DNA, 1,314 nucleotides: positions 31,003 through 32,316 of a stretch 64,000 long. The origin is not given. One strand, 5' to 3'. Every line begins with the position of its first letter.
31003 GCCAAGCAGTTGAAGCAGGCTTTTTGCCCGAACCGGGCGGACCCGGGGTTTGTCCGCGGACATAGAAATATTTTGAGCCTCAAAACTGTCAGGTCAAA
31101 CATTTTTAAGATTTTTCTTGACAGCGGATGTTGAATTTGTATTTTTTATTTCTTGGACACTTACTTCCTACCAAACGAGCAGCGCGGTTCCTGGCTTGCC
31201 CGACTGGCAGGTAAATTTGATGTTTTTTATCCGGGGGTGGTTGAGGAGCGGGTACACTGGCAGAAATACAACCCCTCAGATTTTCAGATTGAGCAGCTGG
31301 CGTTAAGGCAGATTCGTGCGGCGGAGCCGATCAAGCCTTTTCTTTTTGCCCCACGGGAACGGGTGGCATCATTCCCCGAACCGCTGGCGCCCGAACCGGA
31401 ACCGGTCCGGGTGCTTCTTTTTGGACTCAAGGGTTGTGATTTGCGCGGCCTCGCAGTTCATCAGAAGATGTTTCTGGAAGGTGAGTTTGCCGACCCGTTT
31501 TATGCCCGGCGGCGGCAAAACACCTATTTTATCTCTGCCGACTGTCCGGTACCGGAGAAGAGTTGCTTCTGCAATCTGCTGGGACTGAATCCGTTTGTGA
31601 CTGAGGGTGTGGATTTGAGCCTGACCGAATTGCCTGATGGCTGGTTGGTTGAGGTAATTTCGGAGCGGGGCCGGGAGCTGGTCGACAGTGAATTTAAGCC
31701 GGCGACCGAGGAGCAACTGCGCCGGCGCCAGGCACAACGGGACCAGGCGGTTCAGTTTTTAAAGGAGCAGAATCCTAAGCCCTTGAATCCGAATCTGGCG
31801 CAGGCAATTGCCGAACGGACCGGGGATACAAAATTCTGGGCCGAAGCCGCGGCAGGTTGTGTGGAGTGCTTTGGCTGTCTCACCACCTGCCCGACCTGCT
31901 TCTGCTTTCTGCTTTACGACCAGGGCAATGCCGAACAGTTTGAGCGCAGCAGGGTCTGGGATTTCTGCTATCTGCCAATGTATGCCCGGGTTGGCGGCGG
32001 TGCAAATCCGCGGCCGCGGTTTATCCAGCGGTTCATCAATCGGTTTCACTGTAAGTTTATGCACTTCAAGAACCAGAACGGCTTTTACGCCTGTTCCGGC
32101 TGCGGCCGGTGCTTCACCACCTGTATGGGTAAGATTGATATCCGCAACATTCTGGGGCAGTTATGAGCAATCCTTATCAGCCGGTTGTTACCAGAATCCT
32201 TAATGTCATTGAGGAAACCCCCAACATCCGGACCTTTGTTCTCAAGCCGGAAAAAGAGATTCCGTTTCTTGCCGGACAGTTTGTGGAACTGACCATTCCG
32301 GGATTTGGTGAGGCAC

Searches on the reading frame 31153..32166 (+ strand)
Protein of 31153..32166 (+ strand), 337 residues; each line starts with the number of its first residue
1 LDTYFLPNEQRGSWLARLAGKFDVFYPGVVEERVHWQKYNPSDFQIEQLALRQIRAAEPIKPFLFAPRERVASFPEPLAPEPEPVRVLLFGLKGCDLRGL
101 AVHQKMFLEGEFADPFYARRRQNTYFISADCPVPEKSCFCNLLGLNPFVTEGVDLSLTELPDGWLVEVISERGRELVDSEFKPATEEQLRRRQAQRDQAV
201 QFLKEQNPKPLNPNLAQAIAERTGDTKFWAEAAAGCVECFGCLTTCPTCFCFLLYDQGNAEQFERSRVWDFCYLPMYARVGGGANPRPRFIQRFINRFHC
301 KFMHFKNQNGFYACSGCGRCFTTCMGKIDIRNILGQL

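Call 3: search_protein_families(library=pfam, proteins=[window:31153-32166:+], max_evalue=0.001)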
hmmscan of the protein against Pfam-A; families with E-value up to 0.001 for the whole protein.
window:31153-32166:+ (337 aa): 4 families
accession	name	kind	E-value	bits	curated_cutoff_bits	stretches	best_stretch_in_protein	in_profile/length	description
PF17179.9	Fer4_22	-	1.9e-22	80.4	27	1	236-328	2-95/95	4Fe-4S dicluster domain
PF13534.11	Fer4_17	-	0.00026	21.9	22.2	0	215-248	25-58/61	4Fe-4S dicluster domain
PF13746.11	Fer4_18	-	0.00087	19.9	27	0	300-333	47-80/114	4Fe-4S dicluster domain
PF13183.11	Fer4_8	-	0.00093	20.1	27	0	234-325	3-65/68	4Fe-4S dicluster domain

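Call 5: search_protein_families(library=ncbifam, proteins=[window:31153-32166:+], max_evalue=0.00001)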
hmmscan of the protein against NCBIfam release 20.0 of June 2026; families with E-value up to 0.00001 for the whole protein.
window:31153-32166:+ (337 aa): 3 families
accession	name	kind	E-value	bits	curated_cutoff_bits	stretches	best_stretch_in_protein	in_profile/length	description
NF040829.1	sulfhyd_ShyB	equivalog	1.4e-49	168.9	690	1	45-334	41-326/334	NAD(P)-dependent hydrogenase/sulfhydrogenase 2 subunit beta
NF040833.1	sulfhyd_HydB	equivalog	3.7e-46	157.6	750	1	6-331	6-329/367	NADPH-dependent hydrogenase/sulfhydrogenase 1 subunit beta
TIGR02910.1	sulfite_red_A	equivalog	2.3e-31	109.2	323.15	1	86-336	90-325/334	anaerobic sulfite reductase subunit AsrA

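Call 26: search_solved_structures(query=window:31153-32163:+, max_evalue=0.01, show_alignments=1)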
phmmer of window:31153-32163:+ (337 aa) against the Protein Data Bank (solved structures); distinct sequences matched with E-value up to 0.01: 3.
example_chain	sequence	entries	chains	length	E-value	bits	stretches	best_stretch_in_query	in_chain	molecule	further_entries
9nez_B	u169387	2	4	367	3.4e-42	148.1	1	6-330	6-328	Sulfhydrogenase 1 subunit beta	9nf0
8rvu_E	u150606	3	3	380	0.0019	20.6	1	161-251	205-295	Formate dehydrogenase, beta subunit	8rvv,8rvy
9t1s_M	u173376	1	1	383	0.0068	18.8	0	166-251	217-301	formate dehydrogenase (coenzyme F420)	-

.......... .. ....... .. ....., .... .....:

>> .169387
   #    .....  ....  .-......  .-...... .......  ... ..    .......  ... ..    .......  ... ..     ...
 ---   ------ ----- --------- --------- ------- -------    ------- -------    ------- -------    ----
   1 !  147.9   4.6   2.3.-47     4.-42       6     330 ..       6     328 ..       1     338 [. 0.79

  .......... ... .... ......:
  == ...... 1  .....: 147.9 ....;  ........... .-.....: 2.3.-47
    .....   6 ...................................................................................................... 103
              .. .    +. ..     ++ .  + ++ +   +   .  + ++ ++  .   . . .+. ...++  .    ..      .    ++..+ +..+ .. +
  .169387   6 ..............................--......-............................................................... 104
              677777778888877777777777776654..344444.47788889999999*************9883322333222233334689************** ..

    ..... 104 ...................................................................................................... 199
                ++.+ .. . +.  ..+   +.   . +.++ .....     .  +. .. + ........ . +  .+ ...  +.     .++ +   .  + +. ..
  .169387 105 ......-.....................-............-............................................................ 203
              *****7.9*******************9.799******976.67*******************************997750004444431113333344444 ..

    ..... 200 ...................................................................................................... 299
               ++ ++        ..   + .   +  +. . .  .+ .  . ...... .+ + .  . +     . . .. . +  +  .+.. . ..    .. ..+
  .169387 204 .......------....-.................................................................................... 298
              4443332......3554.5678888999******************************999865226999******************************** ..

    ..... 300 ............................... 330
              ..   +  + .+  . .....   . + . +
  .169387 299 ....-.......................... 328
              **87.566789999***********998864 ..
